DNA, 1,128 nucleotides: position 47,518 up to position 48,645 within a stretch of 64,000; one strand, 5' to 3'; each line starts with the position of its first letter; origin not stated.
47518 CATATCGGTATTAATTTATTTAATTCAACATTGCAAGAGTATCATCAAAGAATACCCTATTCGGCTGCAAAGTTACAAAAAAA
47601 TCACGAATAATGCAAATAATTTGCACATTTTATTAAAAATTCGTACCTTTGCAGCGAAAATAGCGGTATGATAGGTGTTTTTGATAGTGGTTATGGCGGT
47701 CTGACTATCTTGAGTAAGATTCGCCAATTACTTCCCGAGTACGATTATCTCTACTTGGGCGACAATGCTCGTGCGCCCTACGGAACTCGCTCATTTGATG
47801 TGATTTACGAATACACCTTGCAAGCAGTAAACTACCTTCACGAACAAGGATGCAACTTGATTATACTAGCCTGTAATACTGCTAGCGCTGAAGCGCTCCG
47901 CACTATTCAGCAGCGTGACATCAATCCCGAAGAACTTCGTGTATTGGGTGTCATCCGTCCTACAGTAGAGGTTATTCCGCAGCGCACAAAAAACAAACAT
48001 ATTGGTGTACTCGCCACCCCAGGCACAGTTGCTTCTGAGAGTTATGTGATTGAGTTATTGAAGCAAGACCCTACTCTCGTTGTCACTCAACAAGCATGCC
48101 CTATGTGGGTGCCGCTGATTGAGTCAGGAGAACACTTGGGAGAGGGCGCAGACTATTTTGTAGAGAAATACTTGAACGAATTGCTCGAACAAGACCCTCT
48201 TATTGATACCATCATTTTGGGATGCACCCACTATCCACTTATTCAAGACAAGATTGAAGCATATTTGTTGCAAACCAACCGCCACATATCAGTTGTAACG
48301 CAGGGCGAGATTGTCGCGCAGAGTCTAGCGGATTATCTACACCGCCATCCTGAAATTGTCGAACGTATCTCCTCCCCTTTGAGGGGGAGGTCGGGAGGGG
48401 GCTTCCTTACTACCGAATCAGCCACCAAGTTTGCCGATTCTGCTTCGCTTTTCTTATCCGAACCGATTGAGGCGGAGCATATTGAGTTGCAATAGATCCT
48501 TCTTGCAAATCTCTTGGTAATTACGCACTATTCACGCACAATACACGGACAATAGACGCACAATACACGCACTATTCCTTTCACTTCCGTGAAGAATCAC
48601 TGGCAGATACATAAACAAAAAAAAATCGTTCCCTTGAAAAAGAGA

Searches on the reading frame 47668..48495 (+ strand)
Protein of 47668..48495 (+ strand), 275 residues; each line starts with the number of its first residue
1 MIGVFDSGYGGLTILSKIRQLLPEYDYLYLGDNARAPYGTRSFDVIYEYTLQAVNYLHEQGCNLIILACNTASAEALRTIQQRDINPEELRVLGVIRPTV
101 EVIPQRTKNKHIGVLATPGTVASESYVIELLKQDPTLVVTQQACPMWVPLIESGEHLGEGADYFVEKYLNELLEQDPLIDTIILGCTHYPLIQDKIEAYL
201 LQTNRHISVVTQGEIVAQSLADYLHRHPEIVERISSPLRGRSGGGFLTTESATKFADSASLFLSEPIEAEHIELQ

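Call 15: search_protein_families(library=pfam, proteins=[window:47668-48495:+])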
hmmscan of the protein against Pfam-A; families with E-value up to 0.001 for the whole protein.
window:47668-48495:+ (275 aa): 1 family
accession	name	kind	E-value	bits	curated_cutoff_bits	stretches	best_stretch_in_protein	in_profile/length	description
PF01177.27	Asp_Glu_race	-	1.5e-15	58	31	1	17-206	19-197/211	Asp/Glu/Hydantoin racemase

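Call 43: find_homologous_proteins(query=window:47668-48495:+, max_evalue=1e-20)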
Query window:47668-48495:+ (275 aa): 8000 proteins with E <= 1e-20 among 8000 candidates; the best 120 are listed.
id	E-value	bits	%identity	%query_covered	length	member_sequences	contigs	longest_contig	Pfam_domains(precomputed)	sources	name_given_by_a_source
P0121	5.3e-179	611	100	100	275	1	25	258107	PF01177.28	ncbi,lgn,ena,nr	ncbi:MAG: glutamate racemase [Paludibacteraceae bacterium]|nr:glutamate racemase [Paludibacteraceae 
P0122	1.1e-177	607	99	100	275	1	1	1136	PF01177.28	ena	-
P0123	3.1e-177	606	99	100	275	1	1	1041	PF01177.28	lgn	-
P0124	5.3e-177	605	99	100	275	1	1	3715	PF01177.28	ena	-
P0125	7.5e-177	604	99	100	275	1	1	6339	PF01177.28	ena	-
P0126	2.1e-176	603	99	100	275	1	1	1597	PF01177.28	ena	-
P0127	5.8e-176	601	99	100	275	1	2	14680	PF01177.28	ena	-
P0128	1.1e-175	601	98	100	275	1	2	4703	PF01177.28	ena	-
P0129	1.4e-175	600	98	100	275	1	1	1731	PF01177.28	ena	-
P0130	3.3e-175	599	98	100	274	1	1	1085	PF01177.28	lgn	-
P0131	7.1e-175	598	98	100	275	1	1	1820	PF01177.28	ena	-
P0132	1.2e-174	597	97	100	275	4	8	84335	PF01177.28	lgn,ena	-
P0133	9.3e-173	591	96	100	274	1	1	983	PF01177.28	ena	-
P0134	1.9e-172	590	97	100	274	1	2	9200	PF01177.28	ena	-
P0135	3.9e-172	589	96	100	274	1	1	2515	PF01177.28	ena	-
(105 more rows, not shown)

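Call 75: search_solved_structures(query=window:47668-48495:+, max_evalue=1e-10, show_alignments=2)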
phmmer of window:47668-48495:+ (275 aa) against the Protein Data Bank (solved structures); distinct sequences matched with E-value up to 1e-10: 23.
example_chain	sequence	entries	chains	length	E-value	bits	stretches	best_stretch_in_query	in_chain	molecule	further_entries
1zuw_A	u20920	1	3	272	1.4e-46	162.5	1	2-260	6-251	glutamate racemase 1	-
1b73_A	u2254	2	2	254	9.1e-46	159.8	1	2-220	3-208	GLUTAMATE RACEMASE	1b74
2jfu_A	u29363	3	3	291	1.1e-44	156.2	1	2-274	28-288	GLUTAMATE RACEMASE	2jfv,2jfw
3hfr_A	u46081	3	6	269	6.6e-42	147.1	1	2-274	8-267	Glutamate racemase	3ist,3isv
2vvt_A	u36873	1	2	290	9.5e-42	146.6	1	2-273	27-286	GLUTAMATE RACEMASE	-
2jfo_A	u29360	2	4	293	9.9e-42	146.6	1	2-273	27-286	GLUTAMATE RACEMASE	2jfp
2gzm_A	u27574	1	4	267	8.2e-39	137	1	2-274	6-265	Glutamate racemase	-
2ohg_A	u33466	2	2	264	1.3e-38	136.3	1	2-273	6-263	Glutamate racemase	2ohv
2oho_A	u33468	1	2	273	1.5e-38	136.1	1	2-273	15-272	Glutamate Racemase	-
3out_A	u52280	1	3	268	6.6e-37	130.7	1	2-242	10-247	Glutamate racemase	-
2dwu_A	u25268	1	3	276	7.7e-36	127.2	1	1-271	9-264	Glutamate racemase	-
2jfq_A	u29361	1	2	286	3.4e-34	121.8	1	2-204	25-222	GLUTAMATE RACEMASE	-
7uj5_A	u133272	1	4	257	6.9e-34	120.8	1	2-209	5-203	Glutamate racemase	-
8eb3_A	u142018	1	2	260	7.2e-34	120.8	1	2-209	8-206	Glutamate racemase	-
5w1q_A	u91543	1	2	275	8.8e-34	120.5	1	2-209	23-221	Glutamate racemase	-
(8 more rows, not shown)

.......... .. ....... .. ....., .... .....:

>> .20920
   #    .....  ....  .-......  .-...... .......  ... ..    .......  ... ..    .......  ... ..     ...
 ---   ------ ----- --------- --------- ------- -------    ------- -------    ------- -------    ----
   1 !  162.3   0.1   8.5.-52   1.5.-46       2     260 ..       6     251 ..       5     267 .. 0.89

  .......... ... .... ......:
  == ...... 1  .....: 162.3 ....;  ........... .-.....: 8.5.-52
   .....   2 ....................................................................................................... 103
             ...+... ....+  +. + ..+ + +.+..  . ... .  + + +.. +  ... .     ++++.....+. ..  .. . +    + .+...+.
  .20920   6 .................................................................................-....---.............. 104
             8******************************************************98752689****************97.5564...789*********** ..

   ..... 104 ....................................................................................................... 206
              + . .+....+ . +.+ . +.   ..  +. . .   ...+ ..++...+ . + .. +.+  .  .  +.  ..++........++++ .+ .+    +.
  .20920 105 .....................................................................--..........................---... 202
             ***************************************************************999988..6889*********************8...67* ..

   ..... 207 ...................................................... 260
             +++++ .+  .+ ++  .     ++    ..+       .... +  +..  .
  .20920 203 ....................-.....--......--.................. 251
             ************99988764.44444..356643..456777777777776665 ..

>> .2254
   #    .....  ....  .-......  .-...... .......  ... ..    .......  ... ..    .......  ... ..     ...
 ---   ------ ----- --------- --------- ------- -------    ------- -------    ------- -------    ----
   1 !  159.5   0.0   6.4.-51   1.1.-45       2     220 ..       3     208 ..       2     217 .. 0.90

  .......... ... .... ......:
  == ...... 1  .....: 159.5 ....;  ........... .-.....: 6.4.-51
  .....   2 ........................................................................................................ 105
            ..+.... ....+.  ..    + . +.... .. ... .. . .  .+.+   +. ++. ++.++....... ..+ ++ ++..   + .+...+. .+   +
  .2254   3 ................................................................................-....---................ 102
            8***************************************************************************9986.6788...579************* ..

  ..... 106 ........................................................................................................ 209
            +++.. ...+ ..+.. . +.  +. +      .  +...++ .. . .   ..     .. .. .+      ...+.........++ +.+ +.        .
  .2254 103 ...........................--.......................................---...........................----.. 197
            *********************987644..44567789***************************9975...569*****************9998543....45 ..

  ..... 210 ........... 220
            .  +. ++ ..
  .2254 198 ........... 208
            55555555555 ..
